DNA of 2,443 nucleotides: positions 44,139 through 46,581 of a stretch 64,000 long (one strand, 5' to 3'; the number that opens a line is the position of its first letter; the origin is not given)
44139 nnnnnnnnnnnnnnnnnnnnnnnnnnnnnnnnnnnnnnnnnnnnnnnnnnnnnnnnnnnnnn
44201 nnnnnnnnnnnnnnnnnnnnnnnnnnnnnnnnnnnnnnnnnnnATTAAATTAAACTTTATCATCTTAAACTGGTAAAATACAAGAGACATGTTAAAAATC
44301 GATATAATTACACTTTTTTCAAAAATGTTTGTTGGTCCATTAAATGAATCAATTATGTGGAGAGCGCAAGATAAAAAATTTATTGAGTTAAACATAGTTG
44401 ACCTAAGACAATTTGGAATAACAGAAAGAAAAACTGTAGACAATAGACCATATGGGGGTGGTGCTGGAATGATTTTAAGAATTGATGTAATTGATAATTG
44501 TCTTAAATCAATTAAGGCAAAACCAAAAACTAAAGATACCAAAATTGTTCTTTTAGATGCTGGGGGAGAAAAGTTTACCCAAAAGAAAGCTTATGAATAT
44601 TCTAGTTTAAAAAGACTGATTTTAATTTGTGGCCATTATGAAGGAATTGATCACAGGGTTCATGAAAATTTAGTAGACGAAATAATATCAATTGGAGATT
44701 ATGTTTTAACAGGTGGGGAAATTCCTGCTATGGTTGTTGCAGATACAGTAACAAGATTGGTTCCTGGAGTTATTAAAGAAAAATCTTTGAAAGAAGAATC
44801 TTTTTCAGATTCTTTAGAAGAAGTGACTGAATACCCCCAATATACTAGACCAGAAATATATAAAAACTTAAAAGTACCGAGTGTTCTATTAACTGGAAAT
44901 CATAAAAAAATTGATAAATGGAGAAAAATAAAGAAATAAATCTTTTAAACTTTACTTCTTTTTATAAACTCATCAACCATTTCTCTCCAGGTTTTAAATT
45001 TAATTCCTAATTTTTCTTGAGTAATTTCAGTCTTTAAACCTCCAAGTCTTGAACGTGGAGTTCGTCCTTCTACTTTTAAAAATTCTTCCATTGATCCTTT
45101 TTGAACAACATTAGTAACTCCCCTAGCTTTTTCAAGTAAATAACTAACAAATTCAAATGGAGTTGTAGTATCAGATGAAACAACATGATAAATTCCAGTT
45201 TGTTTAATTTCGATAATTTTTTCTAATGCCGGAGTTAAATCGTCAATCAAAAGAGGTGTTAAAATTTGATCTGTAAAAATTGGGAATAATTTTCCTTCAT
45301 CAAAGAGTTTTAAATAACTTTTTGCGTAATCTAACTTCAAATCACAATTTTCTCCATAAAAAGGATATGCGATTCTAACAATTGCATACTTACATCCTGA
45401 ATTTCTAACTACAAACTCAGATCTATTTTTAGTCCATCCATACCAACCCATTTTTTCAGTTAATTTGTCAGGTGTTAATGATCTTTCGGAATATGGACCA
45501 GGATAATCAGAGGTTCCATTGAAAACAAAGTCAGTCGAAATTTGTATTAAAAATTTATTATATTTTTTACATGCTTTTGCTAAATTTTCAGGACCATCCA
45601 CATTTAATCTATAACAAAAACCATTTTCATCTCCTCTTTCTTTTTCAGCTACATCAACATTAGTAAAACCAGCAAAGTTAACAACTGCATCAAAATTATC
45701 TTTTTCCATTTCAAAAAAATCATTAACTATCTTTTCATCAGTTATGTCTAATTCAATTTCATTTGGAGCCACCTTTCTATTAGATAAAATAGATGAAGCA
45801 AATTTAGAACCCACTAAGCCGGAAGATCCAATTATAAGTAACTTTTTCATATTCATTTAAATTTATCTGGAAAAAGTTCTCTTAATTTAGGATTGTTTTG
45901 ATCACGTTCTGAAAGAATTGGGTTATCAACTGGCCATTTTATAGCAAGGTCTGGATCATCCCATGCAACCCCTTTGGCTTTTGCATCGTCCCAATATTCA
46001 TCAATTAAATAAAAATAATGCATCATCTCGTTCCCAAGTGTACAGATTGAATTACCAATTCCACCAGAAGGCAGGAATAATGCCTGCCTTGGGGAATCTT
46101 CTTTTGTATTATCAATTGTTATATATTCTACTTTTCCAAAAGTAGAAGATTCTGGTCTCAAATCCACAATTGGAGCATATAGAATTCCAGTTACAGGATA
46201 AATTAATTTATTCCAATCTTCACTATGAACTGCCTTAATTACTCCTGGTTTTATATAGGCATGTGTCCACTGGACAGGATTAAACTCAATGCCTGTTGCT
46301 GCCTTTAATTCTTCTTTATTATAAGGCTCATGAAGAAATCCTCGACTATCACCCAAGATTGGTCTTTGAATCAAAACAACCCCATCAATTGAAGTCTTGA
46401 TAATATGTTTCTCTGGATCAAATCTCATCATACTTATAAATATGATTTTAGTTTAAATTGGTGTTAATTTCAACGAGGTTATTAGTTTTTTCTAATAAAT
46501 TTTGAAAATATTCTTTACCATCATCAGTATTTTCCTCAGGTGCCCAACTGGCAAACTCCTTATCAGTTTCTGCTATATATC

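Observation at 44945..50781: dTDP-rhamnose operon with an RmlB-Nudix-like fusion, a second stand-alone Nudix, a WbuC cupin and a GalU-type (not RmlA-type) nucleotidyltransferase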

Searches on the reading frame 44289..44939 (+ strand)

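Call 69: search_protein_families(library=pfam, proteins=[window:44289-44939:+], max_evalue=0.001)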
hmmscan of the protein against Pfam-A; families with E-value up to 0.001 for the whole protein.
window:44289-44939:+ (216 aa): 1 family
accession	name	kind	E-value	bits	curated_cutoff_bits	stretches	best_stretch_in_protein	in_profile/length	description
PF01746.26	tRNA_m1G_MT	-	2.4e-52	177.9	27.3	1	25-213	3-183/195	tRNA (Guanine-1)-methyltransferase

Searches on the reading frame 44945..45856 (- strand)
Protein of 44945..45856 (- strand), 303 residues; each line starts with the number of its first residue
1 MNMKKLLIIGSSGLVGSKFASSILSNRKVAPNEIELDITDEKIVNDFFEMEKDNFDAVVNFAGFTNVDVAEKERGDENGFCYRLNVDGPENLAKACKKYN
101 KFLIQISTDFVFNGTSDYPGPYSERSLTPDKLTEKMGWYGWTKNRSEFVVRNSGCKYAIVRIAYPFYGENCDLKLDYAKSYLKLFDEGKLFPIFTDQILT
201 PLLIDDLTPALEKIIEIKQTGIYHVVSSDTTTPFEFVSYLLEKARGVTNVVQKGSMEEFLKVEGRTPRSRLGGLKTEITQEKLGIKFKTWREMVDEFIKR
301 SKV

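Call 3: search_protein_families(library=pfam, proteins=[window:44945-45856:-], max_evalue=0.1)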
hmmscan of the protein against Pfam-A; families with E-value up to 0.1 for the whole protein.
window:44945-45856:- (303 aa): 5 families
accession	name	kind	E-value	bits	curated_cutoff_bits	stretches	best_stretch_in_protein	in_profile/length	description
PF04321.23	RmlD_sub_bind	-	1.8e-46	158.9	27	1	5-301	2-285/287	RmlD substrate binding domain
PF01370.27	Epimerase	-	1.4e-10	41.4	20.9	1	7-169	2-175/240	NAD dependent epimerase/dehydratase family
PF07993.18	NAD_binding_4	-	5.3e-07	29.5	20.1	1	49-162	83-204/258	Male sterility protein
PF16363.11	GDP_Man_Dehyd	-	4e-05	23.7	27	1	34-160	57-174/332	GDP-mannose 4,6 dehydratase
PF02719.21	Polysacc_synt_2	-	0.002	17.8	20.2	1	33-115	58-135/293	Polysaccharide biosynthesis protein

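Call 4: search_protein_families(library=ncbifam, proteins=[window:44945-45856:-], max_evalue=0.1)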
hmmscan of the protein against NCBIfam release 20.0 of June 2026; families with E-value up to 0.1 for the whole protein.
window:44945-45856:- (303 aa): 9 families
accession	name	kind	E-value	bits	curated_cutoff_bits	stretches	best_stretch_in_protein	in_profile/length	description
TIGR01214.1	rmlD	equivalog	1.6e-43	148.9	224.05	1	5-299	1-283/285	dTDP-4-dehydrorhamnose reductase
NF007440.0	PRK09987.1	equivalog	2.2e-20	73.2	308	1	34-296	27-288/299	dTDP-4-dehydrorhamnose reductase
TIGR01179.1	galE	equivalog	5.1e-07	28.8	262.3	1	32-153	50-159/332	UDP-glucose 4-epimerase GalE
TIGR01181.1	dTDP_gluc_dehyt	equivalog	5.3e-06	25.7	365.1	1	35-153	56-165/321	dTDP-glucose 4,6-dehydratase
NF005754.0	PRK07578.1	equivalog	3.8e-05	23.6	167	1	4-71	1-72/200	short chain dehydrogenase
TIGR03589.1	PseB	equivalog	0.0056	15.7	407.75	0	53-113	73-130/324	UDP-N-acetylglucosamine 4,6-dehydratase (inverting)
NF008872.0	PRK11908.1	equivalog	0.054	12.5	294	0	3-44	1-40/349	bifunctional UDP-4-keto-pentose/UDP-xylose synthase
NF006074.0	PRK08220.1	equivalog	0.071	12.7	312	0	30-98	48-119/251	2,3-dihydro-2,3-dihydroxybenzoate dehydrogenase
NF006619.0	PRK09186.1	equivalog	0.083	12.5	255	0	3-57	4-55/256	oxidoreductase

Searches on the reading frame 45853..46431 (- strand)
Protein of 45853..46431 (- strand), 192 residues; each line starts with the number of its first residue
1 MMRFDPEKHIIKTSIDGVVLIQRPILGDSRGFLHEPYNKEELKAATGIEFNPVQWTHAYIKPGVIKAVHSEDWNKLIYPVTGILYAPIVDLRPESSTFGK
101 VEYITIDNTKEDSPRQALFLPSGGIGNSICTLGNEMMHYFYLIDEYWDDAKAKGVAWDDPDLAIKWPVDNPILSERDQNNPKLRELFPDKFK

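Call 3: search_protein_families(library=pfam, proteins=[window:45853-46431:-], max_evalue=0.1)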
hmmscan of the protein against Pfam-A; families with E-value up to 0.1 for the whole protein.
window:45853-46431:- (192 aa): 1 family
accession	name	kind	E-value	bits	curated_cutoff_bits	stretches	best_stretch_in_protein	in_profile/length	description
PF00908.23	dTDP_sugar_isom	-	5.7e-35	120.9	27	1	12-185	1-168/168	dTDP-4-dehydrorhamnose 3,5-epimerase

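Call 4: search_protein_families(library=ncbifam, proteins=[window:45853-46431:-], max_evalue=0.1)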
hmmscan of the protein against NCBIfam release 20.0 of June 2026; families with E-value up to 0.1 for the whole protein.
window:45853-46431:- (192 aa): 1 family
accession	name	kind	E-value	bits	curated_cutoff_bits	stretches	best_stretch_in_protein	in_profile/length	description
TIGR01221.1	rmlC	equivalog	5.4e-30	104.5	155.75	1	10-185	2-174/176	dTDP-4-dehydrorhamnose 3,5-epimerase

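Call 80: find_related_loci(query=A4, collection=metagenome_contigs, flank=10000)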
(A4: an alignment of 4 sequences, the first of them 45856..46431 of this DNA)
Query A4 (192 aa) in metagenome_contigs; peptide patterns used: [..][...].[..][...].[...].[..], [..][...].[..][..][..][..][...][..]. (x = any residue, [..] = any of these).
600 stretches matched a pattern (row limit reached: there are more); 489 encode a relative of the query (tblastn E <= 1e-3); the best 80 are kept; 79 distinct loci.
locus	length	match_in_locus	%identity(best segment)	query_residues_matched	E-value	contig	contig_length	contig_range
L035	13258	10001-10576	96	1-192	5e-127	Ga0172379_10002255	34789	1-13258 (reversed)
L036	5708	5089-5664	90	1-192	4e-120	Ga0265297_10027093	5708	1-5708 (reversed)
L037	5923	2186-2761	90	1-192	1e-119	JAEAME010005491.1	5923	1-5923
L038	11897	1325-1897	90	1-191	5e-119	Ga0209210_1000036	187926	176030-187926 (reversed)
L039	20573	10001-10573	88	1-191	2e-117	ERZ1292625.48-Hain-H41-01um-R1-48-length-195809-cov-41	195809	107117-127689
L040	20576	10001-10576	84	1-192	2e-112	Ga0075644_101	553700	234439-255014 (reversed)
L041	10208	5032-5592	84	5-191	8e-109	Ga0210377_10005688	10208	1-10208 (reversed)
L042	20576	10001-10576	86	1-192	4e-115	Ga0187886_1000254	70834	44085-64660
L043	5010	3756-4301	76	10-191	9e-98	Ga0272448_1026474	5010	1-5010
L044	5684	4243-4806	73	5-192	1e-97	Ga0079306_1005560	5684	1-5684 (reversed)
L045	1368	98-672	86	1-192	1e-96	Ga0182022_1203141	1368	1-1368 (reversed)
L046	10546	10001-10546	71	10-191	4e-89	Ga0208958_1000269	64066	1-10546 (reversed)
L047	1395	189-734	68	10-192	3e-90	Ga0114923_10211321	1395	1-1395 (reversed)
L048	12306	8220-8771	64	8-192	2e-82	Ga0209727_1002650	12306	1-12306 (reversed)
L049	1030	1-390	92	63-192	5e-86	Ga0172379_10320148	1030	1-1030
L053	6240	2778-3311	54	10-192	1e-65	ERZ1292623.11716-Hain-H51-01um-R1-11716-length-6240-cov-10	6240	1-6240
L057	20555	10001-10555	49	3-192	1e-63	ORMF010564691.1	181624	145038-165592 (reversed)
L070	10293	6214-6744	38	10-186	9e-30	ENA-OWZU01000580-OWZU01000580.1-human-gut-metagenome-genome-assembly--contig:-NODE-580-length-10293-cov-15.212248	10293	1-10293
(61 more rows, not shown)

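Call 84: search_protein_families(library=ncbifam, proteins=[L046:8227-8973:+, L053:1028-1753:+, L057:8240-8998:+, L070:5315-6211:+, L046:8974-9990:+], max_evalue=1e-10)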
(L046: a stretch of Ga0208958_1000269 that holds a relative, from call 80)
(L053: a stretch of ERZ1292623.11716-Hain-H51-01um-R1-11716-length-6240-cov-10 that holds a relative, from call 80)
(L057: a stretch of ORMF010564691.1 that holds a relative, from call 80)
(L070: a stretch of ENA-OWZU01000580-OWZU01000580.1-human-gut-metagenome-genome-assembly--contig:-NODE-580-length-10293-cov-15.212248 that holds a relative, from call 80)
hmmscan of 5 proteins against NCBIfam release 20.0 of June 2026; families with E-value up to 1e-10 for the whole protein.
L046:8227-8973:+ (248 aa): 18 families
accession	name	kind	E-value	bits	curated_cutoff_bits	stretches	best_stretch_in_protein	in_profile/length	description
TIGR01207.1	rmlA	equivalog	1.1e-74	251.2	360.65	1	6-236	1-235/286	glucose-1-phosphate thymidylyltransferase RfbA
NF012024.0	PRK15480.1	equivalog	1.4e-66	224.5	588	1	5-238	4-241/292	glucose-1-phosphate thymidylyltransferase RfbA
TIGR01208.1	rmlA_long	equivalog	1.8e-60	204.7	320.25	1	6-235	1-232/353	glucose-1-phosphate thymidylyltransferase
TIGR03992.1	Arch_glmU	subfamily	2.1e-46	158.6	292.1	1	5-236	1-226/393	bifunctional sugar-1-phosphate nucleotidylyltransferase/acetyltransferase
NF041313.1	UDPGP_AglF_Halo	equivalog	8.3e-34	117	400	1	5-227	1-224/234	UTP--glucose-1-phosphate uridylyltransferase AglF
NF041173.1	Sug_nt_acttase_Thmprot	equivalog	2.3e-33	115.7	600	1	5-233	1-223/405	bifunctional sugar-1-phosphate nucleotidylyltransferase/acetyltransferase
TIGR01099.1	galU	equivalog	1.8e-29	103.1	326.8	2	5-58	2-55/261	UTP--glucose-1-phosphate uridylyltransferase GalU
NF045761.1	NAMPUrTaseMurU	equivalog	6.3e-22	78.5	250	1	5-233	1-223/226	N-acetylmuramate alpha-1-phosphate uridylyltransferase MurU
NF052502.1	man1P_GTase_Rv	exception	4.4e-21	75.1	440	1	6-190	2-186/352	mannose-1-phosphate guanylyltransferase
NF003670.0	PRK05293.1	equivalog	8.4e-17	61.1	470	1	141-234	159-255/382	glucose-1-phosphate adenylyltransferase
NF007516.0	PRK10122.1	equivalog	1e-16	61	534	1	4-58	3-57/297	UTP--glucose-1-phosphate uridylyltransferase GalF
NF009928.0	PRK13389.1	equivalog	7.3e-16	58.2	548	0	6-57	10-61/302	UTP--glucose-1-phosphate uridylyltransferase GalU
TIGR01105.1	galF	equivalog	5e-15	55.4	659.2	0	4-58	3-57/297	GalU regulator GalF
TIGR02091.1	glgC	equivalog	7.5e-14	51.6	424.9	0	141-234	154-256/364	glucose-1-phosphate adenylyltransferase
NF049965.1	GlMnHpPGnyltfHddC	equivalog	6.6e-13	48.8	300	1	5-186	1-175/221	D-glycero-D-manno-heptose 1-phosphate guanosyltransferase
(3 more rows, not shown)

L053:1028-1753:+ (241 aa): 18 families
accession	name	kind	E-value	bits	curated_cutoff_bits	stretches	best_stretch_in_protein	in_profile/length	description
TIGR01207.1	rmlA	equivalog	5.6e-64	216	360.65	1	1-232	1-235/286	glucose-1-phosphate thymidylyltransferase RfbA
TIGR01208.1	rmlA_long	equivalog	3.4e-58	197.2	320.25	1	1-231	1-232/353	glucose-1-phosphate thymidylyltransferase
NF012024.0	PRK15480.1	equivalog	4.8e-54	183.5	588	1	1-234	5-241/292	glucose-1-phosphate thymidylyltransferase RfbA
TIGR03992.1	Arch_glmU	subfamily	2e-44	152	292.1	1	2-232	3-226/393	bifunctional sugar-1-phosphate nucleotidylyltransferase/acetyltransferase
NF041313.1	UDPGP_AglF_Halo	equivalog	1.4e-34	119.5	400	1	1-221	2-222/234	UTP--glucose-1-phosphate uridylyltransferase AglF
NF041173.1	Sug_nt_acttase_Thmprot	equivalog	3.9e-32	111.7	600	1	1-230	2-224/405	bifunctional sugar-1-phosphate nucleotidylyltransferase/acetyltransferase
TIGR01099.1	galU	equivalog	2.9e-26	92.6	326.8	2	74-223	95-255/261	UTP--glucose-1-phosphate uridylyltransferase GalU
NF045761.1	NAMPUrTaseMurU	equivalog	3.1e-19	69.8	250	1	1-227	2-221/226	N-acetylmuramate alpha-1-phosphate uridylyltransferase MurU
NF052502.1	man1P_GTase_Rv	exception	1.4e-18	66.9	440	1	3-224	4-221/352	mannose-1-phosphate guanylyltransferase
NF003670.0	PRK05293.1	equivalog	1.6e-14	53.7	470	0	123-231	145-256/382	glucose-1-phosphate adenylyltransferase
NF009928.0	PRK13389.1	equivalog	1.8e-14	53.6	548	0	1-52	10-61/302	UTP--glucose-1-phosphate uridylyltransferase GalU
TIGR02091.1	glgC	equivalog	3.3e-13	49.5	424.9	0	104-233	118-259/364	glucose-1-phosphate adenylyltransferase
NF007516.0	PRK10122.1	equivalog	7.6e-13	48.2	534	0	1-52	5-56/297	UTP--glucose-1-phosphate uridylyltransferase GalF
NF010934.1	PRK14354.1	equivalog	5.3e-12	45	450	1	2-207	2-207/447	bifunctional UDP-N-acetylglucosamine diphosphorylase/glucosamine-1-phosphate N-acetyltransferase GlmU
NF049965.1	GlMnHpPGnyltfHddC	equivalog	1.6e-11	44.3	300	1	2-182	3-175/221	D-glycero-D-manno-heptose 1-phosphate guanosyltransferase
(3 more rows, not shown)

L057:8240-8998:+ (252 aa): 18 families
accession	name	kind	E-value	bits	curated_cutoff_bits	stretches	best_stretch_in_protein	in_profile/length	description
TIGR01207.1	rmlA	equivalog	2.6e-71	240.1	360.65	1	3-235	1-236/286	glucose-1-phosphate thymidylyltransferase RfbA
TIGR01208.1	rmlA_long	equivalog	1.8e-66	224.4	320.25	1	3-238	1-237/353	glucose-1-phosphate thymidylyltransferase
NF012024.0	PRK15480.1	equivalog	1.3e-61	208.3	588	1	2-241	4-246/292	glucose-1-phosphate thymidylyltransferase RfbA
TIGR03992.1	Arch_glmU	subfamily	4.9e-49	167.2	292.1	1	2-241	1-233/393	bifunctional sugar-1-phosphate nucleotidylyltransferase/acetyltransferase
NF041313.1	UDPGP_AglF_Halo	equivalog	4.9e-39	134.2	400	1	2-211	1-209/234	UTP--glucose-1-phosphate uridylyltransferase AglF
NF041173.1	Sug_nt_acttase_Thmprot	equivalog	6.2e-36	124.2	600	1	2-240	1-232/405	bifunctional sugar-1-phosphate nucleotidylyltransferase/acetyltransferase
TIGR01099.1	galU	equivalog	3.5e-34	118.6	326.8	2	76-230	95-260/261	UTP--glucose-1-phosphate uridylyltransferase GalU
NF045761.1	NAMPUrTaseMurU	equivalog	8.3e-22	78.2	250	1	2-233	1-225/226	N-acetylmuramate alpha-1-phosphate uridylyltransferase MurU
NF052502.1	man1P_GTase_Rv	exception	4.3e-21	75.2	440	1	3-230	2-225/352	mannose-1-phosphate guanylyltransferase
NF009928.0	PRK13389.1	equivalog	9e-18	64.4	548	0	2-55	9-62/302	UTP--glucose-1-phosphate uridylyltransferase GalU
TIGR02623.1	G1P_cyt_trans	equivalog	6.1e-16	58.6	300.25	0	96-236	114-246/255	glucose-1-phosphate cytidylyltransferase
NF007516.0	PRK10122.1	equivalog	8e-16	58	534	0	2-55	4-57/297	UTP--glucose-1-phosphate uridylyltransferase GalF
NF003670.0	PRK05293.1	equivalog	9.5e-16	57.7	470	1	4-234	7-257/382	glucose-1-phosphate adenylyltransferase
TIGR02091.1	glgC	equivalog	1.8e-14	53.6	424.9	1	4-236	3-260/364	glucose-1-phosphate adenylyltransferase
TIGR01105.1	galF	equivalog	1.7e-13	50.4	659.2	0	2-55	4-57/297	GalU regulator GalF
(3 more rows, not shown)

L070:5315-6211:+ (298 aa): 15 families
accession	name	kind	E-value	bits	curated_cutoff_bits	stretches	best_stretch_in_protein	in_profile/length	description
TIGR01207.1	rmlA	equivalog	2e-156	519.4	360.65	1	6-290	1-285/286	glucose-1-phosphate thymidylyltransferase RfbA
NF012024.0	PRK15480.1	equivalog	6.1e-152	504.8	588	1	5-292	4-291/292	glucose-1-phosphate thymidylyltransferase RfbA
TIGR01208.1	rmlA_long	equivalog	4.9e-59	200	320.25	1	6-245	1-239/353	glucose-1-phosphate thymidylyltransferase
TIGR03992.1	Arch_glmU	subfamily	1.8e-43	148.9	292.1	1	5-245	1-232/393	bifunctional sugar-1-phosphate nucleotidylyltransferase/acetyltransferase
NF041313.1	UDPGP_AglF_Halo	equivalog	6.3e-35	120.7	400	1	5-212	1-206/234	UTP--glucose-1-phosphate uridylyltransferase AglF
NF041173.1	Sug_nt_acttase_Thmprot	equivalog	5.7e-32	111.2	600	1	5-245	1-231/405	bifunctional sugar-1-phosphate nucleotidylyltransferase/acetyltransferase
NF052502.1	man1P_GTase_Rv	exception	6.3e-28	97.6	440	1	7-239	3-228/352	mannose-1-phosphate guanylyltransferase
TIGR01099.1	galU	equivalog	1.9e-25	90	326.8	2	77-236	94-260/261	UTP--glucose-1-phosphate uridylyltransferase GalU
NF045761.1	NAMPUrTaseMurU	equivalog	4.7e-19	69.2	250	1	5-237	1-223/226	N-acetylmuramate alpha-1-phosphate uridylyltransferase MurU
NF003670.0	PRK05293.1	equivalog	1.1e-17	64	470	1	105-252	120-267/382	glucose-1-phosphate adenylyltransferase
TIGR02091.1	glgC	equivalog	2.3e-15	56.5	424.9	0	105-250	115-266/364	glucose-1-phosphate adenylyltransferase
NF009928.0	PRK13389.1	equivalog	2.7e-14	53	548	0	6-84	10-87/302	UTP--glucose-1-phosphate uridylyltransferase GalU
NF049965.1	GlMnHpPGnyltfHddC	equivalog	4.2e-13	49.5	300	1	5-186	1-173/221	D-glycero-D-manno-heptose 1-phosphate guanosyltransferase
NF007516.0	PRK10122.1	equivalog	2.4e-12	46.6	534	0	5-83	4-81/297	UTP--glucose-1-phosphate uridylyltransferase GalF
NF002023.0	PRK00844.1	subfamily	2.1e-11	43.3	458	0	103-170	118-186/408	glucose-1-phosphate adenylyltransferase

L046:8974-9990:+ (338 aa): 20 families
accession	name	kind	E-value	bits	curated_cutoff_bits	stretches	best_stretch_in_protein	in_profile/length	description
TIGR01181.1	dTDP_gluc_dehyt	equivalog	1.2e-139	464.9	365.1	1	5-324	1-321/321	dTDP-glucose 4,6-dehydratase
NF007490.0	PRK10084.1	subfamily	1.3e-106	356.7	649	1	4-330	1-350/361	dTDP-glucose 4,6-dehydratase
NF007582.0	PRK10217.1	equivalog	1.5e-99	333.5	698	1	4-326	2-343/355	dTDP-glucose 4,6-dehydratase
TIGR04180.1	EDH_00030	hypoth_equivalog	1.7e-42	145.5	475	1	7-301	2-296/297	NAD-dependent 4,6-dehydratase LegB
TIGR01179.1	galE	equivalog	2.8e-34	118.4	262.3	1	5-317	1-328/332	UDP-glucose 4-epimerase GalE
TIGR02622.1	CDP_4_6_dhtase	equivalog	1.7e-24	86.6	278.45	1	5-316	6-332/352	CDP-glucose 4,6-dehydratase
TIGR03466.1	HpnA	hypoth_equivalog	1.6e-23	83.1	367.65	1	4-270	1-252/327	hopanoid-associated sugar epimerase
NF007956.0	PRK10675.1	subfamily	5.7e-23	81.6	394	1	4-164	1-160/338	UDP-glucose 4-epimerase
TIGR02197.1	heptose_epim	equivalog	8.7e-23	81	274.6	1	6-315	1-314/316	ADP-glyceromanno-heptose 6-epimerase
NF011728.1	PRK15181.1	equivalog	1.8e-22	79.8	760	1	5-316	17-339/348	Vi polysaccharide biosynthesis UDP-N-acetylglucosaminuronic acid C-4 epimerase TviC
TIGR03589.1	PseB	equivalog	1.3e-18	67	407.75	1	5-146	6-145/324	UDP-N-acetylglucosamine 4,6-dehydratase (inverting)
NF052578.1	StrlDmthSdmBMthl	equivalog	1.5e-18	67.6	600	1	4-253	1-236/328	sterol demethylase protein SdmB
NF042422.1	oxyalk_red_OleD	equivalog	5.7e-17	62.1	580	1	4-235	1-217/329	2-alkyl-3-oxoalkanoate reductase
TIGR01472.1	gmd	equivalog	1.5e-15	57.3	415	1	48-252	49-258/342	GDP-mannose 4,6-dehydratase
NF047922.1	GDPFucSynFcl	equivalog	1.1e-14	54.6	500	1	95-317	74-304/308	GDP-L-fucose synthase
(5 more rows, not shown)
